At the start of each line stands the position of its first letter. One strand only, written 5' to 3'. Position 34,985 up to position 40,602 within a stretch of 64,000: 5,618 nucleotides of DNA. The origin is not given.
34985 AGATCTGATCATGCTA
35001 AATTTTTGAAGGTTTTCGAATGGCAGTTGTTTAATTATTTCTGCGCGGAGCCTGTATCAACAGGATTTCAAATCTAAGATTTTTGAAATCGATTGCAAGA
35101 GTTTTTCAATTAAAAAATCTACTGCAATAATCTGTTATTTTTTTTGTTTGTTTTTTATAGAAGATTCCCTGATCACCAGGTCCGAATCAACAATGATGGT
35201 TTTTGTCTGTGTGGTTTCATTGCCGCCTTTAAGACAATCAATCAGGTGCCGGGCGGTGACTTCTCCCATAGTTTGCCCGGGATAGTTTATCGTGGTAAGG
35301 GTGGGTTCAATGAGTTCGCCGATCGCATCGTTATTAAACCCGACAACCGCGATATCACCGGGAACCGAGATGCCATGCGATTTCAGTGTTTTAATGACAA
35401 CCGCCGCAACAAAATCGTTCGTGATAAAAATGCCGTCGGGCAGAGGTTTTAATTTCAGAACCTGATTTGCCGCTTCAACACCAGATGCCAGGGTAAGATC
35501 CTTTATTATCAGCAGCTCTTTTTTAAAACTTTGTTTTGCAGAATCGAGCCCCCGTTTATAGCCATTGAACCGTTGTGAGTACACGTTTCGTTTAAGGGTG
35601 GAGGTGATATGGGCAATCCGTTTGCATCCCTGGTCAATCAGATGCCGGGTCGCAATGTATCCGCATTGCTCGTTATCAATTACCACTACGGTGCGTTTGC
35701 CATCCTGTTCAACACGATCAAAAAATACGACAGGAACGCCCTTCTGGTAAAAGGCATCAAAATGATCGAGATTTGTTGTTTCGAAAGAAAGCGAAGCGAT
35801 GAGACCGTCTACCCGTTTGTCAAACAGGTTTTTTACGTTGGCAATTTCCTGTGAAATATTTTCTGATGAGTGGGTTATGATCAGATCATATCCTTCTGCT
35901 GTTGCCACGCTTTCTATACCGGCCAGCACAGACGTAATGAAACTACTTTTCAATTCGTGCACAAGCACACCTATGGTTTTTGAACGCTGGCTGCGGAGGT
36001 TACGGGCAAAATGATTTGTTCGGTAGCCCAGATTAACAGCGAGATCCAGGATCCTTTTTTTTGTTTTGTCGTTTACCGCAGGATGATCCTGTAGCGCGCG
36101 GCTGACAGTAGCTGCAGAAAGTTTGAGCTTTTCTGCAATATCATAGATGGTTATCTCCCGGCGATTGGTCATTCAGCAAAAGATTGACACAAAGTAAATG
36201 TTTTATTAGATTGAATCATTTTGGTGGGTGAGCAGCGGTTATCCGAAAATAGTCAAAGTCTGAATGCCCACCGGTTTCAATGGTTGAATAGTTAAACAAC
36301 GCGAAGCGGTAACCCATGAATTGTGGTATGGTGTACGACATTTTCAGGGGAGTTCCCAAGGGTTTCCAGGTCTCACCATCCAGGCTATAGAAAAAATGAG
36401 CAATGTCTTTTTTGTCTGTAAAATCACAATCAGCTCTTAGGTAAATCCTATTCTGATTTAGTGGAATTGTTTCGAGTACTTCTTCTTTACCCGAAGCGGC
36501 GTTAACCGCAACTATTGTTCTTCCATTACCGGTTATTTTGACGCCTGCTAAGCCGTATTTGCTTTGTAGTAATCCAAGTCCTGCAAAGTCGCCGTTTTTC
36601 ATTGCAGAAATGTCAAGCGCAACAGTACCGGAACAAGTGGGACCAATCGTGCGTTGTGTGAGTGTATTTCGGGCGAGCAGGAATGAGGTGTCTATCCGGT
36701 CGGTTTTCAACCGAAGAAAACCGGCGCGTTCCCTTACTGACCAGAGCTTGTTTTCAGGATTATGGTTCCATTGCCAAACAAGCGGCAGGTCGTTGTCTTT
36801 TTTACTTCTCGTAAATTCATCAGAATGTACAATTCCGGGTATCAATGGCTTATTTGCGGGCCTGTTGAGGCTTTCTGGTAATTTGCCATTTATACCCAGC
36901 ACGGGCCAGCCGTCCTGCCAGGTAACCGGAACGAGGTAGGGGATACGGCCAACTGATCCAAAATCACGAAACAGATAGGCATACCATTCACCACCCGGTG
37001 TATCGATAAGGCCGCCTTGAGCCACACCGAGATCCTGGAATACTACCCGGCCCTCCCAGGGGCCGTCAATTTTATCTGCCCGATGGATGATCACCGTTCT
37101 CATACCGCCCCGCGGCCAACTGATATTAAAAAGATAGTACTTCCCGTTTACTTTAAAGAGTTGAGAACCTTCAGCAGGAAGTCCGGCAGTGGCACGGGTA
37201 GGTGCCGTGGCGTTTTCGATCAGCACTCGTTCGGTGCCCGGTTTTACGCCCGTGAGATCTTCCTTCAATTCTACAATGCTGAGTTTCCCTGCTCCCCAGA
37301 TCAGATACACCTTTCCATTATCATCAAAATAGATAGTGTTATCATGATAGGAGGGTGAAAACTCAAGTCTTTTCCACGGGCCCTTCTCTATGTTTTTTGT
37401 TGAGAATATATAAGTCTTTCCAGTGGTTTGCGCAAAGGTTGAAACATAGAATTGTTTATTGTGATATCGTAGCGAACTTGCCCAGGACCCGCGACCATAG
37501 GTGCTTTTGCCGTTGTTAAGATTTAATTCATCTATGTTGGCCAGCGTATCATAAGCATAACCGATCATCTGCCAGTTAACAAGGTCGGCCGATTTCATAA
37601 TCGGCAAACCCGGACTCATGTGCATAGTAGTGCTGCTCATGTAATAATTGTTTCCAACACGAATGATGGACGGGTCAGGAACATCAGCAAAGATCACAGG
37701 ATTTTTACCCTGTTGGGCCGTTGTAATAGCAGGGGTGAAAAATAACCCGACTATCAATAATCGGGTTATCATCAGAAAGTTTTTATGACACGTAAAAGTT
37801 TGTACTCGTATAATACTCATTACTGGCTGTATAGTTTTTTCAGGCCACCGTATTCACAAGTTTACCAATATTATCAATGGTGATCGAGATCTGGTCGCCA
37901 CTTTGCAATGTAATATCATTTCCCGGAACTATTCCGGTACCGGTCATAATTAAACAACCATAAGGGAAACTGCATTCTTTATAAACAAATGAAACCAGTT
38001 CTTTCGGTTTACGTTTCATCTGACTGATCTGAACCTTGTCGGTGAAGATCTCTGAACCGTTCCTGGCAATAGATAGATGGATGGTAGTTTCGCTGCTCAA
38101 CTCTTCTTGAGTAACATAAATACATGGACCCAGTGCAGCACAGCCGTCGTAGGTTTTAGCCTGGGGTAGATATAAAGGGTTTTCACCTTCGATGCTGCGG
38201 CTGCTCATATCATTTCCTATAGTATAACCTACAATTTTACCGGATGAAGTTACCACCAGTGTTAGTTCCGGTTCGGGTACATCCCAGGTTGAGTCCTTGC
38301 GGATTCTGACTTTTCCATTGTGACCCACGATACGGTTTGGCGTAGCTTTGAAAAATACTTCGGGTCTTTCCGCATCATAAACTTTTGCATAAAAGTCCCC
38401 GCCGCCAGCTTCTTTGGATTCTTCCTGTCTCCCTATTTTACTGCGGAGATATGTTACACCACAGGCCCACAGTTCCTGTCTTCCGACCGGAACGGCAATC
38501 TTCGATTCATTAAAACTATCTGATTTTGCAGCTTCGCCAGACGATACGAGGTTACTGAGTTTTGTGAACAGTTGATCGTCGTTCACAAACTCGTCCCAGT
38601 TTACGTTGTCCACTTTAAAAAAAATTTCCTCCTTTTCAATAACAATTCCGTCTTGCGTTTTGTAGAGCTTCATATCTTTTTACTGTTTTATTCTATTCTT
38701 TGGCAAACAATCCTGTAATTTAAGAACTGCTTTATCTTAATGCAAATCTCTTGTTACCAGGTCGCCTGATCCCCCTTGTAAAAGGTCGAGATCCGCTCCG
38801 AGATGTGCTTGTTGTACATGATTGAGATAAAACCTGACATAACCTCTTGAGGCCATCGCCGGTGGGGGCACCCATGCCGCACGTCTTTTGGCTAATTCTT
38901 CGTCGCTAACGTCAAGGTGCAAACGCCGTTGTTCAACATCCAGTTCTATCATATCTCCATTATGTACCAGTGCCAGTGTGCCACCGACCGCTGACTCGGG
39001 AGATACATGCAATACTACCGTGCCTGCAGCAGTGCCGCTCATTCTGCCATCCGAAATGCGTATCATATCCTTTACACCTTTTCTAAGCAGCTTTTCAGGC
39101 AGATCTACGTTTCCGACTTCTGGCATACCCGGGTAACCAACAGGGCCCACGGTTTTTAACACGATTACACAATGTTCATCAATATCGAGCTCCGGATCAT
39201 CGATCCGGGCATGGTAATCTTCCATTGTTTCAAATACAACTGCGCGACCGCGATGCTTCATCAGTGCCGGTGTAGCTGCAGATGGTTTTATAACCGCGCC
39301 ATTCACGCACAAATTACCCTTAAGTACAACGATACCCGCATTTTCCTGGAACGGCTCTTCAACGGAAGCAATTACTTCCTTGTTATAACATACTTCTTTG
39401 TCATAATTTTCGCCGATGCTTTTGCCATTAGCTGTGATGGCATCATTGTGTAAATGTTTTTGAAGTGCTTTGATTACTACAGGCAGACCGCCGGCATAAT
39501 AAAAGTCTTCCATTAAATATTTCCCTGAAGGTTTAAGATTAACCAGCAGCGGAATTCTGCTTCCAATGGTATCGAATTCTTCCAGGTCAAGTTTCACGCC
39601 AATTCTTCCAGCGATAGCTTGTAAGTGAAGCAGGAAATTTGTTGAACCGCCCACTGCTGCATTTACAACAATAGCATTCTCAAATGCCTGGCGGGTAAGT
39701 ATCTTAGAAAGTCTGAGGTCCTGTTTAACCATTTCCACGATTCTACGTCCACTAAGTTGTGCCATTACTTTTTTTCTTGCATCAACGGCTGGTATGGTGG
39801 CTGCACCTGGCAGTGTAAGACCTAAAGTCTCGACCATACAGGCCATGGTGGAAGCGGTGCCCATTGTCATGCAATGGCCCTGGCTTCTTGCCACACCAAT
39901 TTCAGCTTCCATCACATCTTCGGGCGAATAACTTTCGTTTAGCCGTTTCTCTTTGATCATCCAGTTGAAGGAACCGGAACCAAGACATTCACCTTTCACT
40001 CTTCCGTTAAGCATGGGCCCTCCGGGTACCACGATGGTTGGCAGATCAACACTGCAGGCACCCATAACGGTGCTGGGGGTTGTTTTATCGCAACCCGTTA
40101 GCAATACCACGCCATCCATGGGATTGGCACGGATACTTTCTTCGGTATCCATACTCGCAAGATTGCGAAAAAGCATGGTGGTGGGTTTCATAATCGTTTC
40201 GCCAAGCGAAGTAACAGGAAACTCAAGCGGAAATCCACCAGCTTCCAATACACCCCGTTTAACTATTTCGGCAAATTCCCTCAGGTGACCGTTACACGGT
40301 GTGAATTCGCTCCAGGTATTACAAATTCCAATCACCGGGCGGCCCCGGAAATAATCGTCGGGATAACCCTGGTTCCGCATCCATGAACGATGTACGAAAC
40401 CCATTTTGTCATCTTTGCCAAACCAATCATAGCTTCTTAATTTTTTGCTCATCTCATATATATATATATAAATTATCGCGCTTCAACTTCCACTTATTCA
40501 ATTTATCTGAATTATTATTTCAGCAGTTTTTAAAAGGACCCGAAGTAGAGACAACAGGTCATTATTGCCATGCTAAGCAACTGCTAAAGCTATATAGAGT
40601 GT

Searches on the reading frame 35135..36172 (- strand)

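Call 12: search_protein_families(library=pfam, proteins=[window:35135-36172:-], max_evalue=0.001)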
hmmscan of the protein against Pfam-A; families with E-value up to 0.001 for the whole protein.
window:35135-36172:- (345 aa): 4 families
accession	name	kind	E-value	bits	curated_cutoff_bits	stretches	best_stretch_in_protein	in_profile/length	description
PF13377.12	Peripla_BP_3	-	1.3e-29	103.9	26.5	1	176-338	2-167/167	Periplasmic binding protein-like domain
PF00532.27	Peripla_BP_1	-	1.3e-24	87.6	22.2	1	65-327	2-272/281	Periplasmic binding proteins and sugar binding domain of LacI family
PF13407.12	Peripla_BP_4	-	2.3e-22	80.2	35.1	1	67-316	1-256/258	Periplasmic binding protein domain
PF00356.27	LacI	-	1.7e-10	40.9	27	1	8-53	1-46/46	Bacterial regulatory proteins, lacI family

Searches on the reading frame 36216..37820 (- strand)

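Call 12: search_protein_families(library=pfam, proteins=[window:36216-37820:-], max_evalue=0.001)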
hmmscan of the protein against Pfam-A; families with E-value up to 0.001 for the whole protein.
window:36216-37820:- (534 aa): 2 families
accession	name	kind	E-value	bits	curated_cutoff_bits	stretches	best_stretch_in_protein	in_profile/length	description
PF17851.8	GH43_C2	-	2.3e-38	132.4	22.7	1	342-527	6-202/203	Beta xylosidase C-terminal Concanavalin A-like domain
PF04616.20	Glyco_hydro_43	-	2.5e-38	132.5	32.2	1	39-306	2-288/288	Glycosyl hydrolases family 43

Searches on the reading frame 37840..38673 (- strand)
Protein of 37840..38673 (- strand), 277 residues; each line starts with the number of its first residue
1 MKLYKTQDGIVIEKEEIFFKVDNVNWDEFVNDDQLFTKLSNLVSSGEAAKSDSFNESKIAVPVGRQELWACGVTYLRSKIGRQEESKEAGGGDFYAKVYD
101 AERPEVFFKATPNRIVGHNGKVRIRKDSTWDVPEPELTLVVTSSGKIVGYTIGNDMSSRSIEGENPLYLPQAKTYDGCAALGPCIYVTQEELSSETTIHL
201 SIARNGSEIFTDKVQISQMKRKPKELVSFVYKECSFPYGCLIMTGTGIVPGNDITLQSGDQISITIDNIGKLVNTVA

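Call 12: search_protein_families(library=pfam, proteins=[window:37840-38673:-], max_evalue=0.001)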
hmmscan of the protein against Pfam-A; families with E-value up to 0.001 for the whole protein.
window:37840-38673:- (277 aa): 1 family
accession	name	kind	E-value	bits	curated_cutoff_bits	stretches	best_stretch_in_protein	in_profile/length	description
PF01557.24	FAA_hydrolase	-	1.1e-23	84.4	23.9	1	99-276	26-213/214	Fumarylacetoacetate (FAA) hydrolase C-terminal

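Call 29: search_solved_structures(query=window:37840-38673:-, max_evalue=0.00001)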
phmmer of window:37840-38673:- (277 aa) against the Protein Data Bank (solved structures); distinct sequences matched with E-value up to 0.00001: 8.
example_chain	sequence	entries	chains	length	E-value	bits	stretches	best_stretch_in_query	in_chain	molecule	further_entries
2q18_X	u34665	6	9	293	1.3e-60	208.1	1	49-276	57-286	2-keto-3-deoxy-D-arabinonate dehydratase | Putative uncharacterized protein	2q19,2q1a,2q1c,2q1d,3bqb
9kkt_B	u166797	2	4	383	2.3e-17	66.3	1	95-276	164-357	Fumarylacetoacetate hydrolase family protein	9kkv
8sky_A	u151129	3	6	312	6.5e-08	35.3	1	102-276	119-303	Fumarylacetoacetate hydrolase family protein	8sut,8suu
3qdf_A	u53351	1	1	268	2.6e-07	33.3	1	115-276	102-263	2-hydroxyhepta-2,4-diene-1,7-dioate isomerase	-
4pfz_A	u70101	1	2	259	3.8e-07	32.8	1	103-276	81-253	5-carboxymethyl-2-hydroxymuconate delta-isomerase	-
4dbf_A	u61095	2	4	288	8.3e-07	31.7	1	102-276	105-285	2-HYDROXYHEPTA-2,4-DIENE-1,7-DIOATE ISOMERASE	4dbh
6iym_A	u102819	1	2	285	7.4e-06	28.5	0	107-276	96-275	5-oxopent-3-ene-1,2,5-tricarboxylate decarboxylase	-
3rr6_A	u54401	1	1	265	8.3e-06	28.4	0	143-276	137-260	Putative uncharacterized protein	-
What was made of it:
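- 37840..38673 (-): Cytoplasmic FAH-family 2-keto-3-deoxy-pentonate dehydratase (KdaD-like) with no signal peptide. 208 bits (E 1e-60) to Sulfolobus KdaD 2q18 (call 29).
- Closest known: Weimberg/Dahms non-phosphorylative pentose pathways, especially the archaeal form. Same: An MR_MLE aldonate dehydratase is followed by a KdaD-like FAH (208 bits to 2q18, call 29), and an aldehyde dehydrogenase occurs in related loci.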

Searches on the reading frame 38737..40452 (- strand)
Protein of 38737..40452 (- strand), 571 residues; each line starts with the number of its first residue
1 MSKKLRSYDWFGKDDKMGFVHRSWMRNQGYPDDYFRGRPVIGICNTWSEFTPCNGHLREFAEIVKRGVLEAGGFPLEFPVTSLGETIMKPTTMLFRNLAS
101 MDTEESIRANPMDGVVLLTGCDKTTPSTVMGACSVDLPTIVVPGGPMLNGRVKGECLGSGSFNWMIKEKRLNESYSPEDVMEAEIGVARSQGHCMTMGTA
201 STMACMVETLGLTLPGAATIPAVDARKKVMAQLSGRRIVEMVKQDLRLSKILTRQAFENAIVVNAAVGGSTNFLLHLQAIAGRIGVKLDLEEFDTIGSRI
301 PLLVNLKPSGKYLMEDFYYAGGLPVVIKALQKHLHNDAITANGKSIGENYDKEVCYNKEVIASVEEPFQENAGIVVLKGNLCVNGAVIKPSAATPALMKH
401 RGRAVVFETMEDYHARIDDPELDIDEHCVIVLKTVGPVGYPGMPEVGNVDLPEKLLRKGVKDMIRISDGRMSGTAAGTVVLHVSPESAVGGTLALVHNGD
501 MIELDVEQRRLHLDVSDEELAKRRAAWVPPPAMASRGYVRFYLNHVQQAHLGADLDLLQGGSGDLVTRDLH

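Call 12: search_protein_families(library=pfam, proteins=[window:38737-40452:-], max_evalue=0.001)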
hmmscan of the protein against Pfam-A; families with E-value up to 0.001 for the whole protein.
window:38737-40452:- (571 aa): 2 families
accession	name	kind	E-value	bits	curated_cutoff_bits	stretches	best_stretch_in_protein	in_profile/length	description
PF00920.27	ILVD_EDD_N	-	1e-110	370.3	27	1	38-349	1-316/316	Dihydroxy-acid/6-phosphogluconate dehydratase N-terminal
PF24877.1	ILV_EDD_C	-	6.5e-65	218.6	27.7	1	359-553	1-191/191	Dihydroxy-acid/6-phosphogluconate dehydratase C-terminal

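Call 30: search_solved_structures(query=window:38737-40452:-, max_evalue=1e-50)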
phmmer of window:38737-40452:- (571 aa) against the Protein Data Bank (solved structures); distinct sequences matched with E-value up to 1e-50: 18.
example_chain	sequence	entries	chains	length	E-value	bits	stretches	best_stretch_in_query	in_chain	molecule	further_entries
8ej0_A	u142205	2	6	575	1.1e-245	819.8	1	6-571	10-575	Dihydroxyacid dehydratase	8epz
5j83_A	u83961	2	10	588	2.3e-225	752.7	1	3-571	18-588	Dihydroxyacid dehydratase/phosphogluconate dehydratase | Dihydroxy-acid dehydratase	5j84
5j85_A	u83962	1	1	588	6e-225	751.3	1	3-571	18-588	Dihydroxyacid dehydratase/phosphogluconate dehydratase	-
9evv_A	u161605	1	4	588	8.1e-225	750.9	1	3-569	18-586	L-arabinonate dehydratase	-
7m3k_A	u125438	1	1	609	6.8e-140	470.6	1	3-526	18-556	Galactonate dehydratase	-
5oyn_A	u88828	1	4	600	5.7e-128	431.2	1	3-556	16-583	Dehydratase, IlvD/Edd family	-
6nte_A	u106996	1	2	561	7.9e-95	321.8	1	21-557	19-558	Dihydroxy-acid dehydratase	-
6ovt_A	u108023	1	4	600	1.7e-90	307.5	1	21-553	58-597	Dihydroxy-acid dehydratase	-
9ix7_A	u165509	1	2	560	2.6e-84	287.1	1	37-552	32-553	dihydroxy-acid dehydratase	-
5ym0_A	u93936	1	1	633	2e-83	284.1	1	26-552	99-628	Dihydroxy-acid dehydratase, chloroplastic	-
8hs0_A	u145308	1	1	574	4.8e-83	282.9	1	26-552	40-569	Dihydroxy-acid dehydratase, chloroplastic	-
9jsq_A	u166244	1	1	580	6.3e-83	282.5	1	26-552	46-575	Dihydroxy-acid dehydratase, chloroplastic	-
9l8r_A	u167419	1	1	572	7.5e-83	282.3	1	26-552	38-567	Dihydroxy-acid dehydratase, chloroplastic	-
5ze4_A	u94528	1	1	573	7.5e-83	282.2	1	26-552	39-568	Dihydroxy-acid dehydratase, chloroplastic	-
9jpi_A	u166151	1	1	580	7.8e-83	282.2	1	26-552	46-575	Dihydroxy-acid dehydratase, chloroplastic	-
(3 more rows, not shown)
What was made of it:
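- On Weimberg pathway: The dehydratases (IlvD-type and MR_MLE) and a KdaD-like FAH are present (calls 29, 30).
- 38737..40452 (-): Cytoplasmic IlvD/EDD-family aldonate dehydratase with no signal peptide. 753 bits to Rhizobium L-arabinonate dehydratase 5j83 and 820 bits to 8ej0 (call 30).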
